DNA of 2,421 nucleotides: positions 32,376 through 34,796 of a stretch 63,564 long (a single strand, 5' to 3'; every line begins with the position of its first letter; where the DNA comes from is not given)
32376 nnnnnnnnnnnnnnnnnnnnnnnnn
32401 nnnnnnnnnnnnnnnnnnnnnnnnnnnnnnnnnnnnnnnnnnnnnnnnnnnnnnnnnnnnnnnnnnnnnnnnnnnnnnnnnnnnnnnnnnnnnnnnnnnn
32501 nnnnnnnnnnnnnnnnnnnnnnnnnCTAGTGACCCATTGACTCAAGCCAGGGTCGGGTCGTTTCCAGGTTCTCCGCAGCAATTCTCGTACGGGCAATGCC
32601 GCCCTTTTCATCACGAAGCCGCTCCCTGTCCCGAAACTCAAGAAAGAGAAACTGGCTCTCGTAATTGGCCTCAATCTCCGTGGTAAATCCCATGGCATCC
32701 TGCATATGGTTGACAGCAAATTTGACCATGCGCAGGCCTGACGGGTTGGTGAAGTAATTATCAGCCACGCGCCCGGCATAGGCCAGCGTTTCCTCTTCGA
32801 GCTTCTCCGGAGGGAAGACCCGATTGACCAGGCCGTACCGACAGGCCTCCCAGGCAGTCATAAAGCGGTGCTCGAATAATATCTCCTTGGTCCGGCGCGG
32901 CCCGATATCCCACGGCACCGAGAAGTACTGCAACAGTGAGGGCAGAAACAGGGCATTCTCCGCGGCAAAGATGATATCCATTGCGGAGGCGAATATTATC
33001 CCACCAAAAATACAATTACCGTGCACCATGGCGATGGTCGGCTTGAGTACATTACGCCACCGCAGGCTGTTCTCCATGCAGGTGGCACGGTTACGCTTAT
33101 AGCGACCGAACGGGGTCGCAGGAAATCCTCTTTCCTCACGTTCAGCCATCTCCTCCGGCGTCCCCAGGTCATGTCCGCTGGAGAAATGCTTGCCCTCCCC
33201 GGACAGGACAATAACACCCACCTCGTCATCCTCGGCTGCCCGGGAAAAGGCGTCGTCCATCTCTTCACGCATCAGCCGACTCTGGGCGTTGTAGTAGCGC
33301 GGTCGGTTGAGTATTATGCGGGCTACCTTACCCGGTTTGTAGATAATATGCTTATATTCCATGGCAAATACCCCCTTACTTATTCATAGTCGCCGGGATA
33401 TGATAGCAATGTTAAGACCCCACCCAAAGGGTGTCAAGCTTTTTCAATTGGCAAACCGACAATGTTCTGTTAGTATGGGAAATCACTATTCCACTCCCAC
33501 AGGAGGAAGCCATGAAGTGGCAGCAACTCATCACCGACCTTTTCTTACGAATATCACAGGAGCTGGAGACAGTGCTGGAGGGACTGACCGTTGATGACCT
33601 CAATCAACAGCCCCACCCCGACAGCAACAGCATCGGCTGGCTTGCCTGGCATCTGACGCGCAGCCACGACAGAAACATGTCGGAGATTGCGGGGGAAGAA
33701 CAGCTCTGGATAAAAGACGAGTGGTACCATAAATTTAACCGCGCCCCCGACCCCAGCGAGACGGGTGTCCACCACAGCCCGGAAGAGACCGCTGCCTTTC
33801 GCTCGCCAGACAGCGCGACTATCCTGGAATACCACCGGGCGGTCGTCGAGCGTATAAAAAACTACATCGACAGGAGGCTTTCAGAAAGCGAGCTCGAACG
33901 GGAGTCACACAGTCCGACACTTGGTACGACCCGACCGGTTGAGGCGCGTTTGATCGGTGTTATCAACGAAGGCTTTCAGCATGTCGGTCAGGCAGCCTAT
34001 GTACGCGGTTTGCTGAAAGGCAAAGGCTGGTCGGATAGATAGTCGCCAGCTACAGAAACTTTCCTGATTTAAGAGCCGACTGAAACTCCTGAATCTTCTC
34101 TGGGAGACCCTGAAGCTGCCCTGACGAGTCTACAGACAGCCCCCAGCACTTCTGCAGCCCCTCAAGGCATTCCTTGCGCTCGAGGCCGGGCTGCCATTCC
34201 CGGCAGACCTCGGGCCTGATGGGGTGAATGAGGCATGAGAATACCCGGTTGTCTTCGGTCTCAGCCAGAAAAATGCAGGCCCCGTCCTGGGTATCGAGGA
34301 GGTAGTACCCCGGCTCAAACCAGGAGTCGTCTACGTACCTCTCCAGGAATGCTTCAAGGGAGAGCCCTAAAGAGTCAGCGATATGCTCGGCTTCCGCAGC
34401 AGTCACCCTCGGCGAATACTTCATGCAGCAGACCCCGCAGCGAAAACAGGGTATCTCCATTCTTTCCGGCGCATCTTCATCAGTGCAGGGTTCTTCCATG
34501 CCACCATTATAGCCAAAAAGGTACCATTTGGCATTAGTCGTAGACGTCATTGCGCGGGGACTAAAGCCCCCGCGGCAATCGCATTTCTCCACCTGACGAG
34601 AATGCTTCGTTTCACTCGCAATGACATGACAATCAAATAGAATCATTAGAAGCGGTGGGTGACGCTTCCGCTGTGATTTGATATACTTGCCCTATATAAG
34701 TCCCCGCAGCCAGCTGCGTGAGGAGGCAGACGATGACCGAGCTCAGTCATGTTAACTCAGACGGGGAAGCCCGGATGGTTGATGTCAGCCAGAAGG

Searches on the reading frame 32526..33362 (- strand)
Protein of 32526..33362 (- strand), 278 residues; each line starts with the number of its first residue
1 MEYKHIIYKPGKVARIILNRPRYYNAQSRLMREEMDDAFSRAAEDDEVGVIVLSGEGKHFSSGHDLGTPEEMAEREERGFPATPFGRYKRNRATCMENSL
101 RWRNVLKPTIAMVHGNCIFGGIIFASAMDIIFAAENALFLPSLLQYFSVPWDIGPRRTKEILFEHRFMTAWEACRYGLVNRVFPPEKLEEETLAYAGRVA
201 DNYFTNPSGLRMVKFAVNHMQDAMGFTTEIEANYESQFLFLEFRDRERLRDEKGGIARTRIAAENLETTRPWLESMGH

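Call 46: search_protein_families(library=pfam, proteins=[window:32526-33362:-], max_evalue=0.00001)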
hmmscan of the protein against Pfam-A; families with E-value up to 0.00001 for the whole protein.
window:32526-33362:- (278 aa): 2 families
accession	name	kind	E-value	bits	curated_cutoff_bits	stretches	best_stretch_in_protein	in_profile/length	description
PF00378.25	ECH_1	-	1.2e-30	107.1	27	1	12-234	5-221/251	Enoyl-CoA hydratase/isomerase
PF16113.10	ECH_2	-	9.8e-11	42.2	27.2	1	14-139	2-120/335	Enoyl-CoA hydratase/isomerase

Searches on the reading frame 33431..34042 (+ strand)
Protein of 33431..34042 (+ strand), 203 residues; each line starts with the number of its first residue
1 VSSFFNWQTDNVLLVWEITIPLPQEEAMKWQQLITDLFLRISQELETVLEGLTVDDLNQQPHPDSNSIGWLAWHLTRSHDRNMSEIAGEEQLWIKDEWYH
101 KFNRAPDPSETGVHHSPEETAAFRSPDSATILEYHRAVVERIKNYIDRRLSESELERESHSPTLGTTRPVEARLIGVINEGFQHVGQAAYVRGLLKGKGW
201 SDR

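Call 46: search_protein_families(library=pfam, proteins=[window:33431-34042:+], max_evalue=0.00001)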
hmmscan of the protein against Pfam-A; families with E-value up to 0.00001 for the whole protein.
window:33431-34042:+ (203 aa): 2 families
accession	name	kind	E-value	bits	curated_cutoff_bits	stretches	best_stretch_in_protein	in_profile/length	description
PF12867.12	DinB_2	-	3.7e-16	60.2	24.8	1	42-188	6-128/128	DinB superfamily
PF04978.18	MST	-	1.1e-11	45.9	27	1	43-197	11-149/149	Mycothiol-S-transferase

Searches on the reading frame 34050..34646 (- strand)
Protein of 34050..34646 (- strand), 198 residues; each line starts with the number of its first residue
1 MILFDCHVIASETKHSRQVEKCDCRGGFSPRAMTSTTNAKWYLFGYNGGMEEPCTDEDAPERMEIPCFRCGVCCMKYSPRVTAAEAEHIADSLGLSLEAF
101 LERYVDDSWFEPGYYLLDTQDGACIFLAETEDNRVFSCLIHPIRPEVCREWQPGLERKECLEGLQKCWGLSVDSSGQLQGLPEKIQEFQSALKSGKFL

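Call 46: search_protein_families(library=pfam, proteins=[window:34050-34646:-], max_evalue=0.00001)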
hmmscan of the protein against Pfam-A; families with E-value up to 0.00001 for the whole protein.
window:34050-34646:- (198 aa): 1 family
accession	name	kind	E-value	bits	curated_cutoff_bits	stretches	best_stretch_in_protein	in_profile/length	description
PF03692.20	CxxCxxCC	-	5.6e-11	43.4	23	1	67-151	2-69/85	Putative zinc- or iron-chelating domain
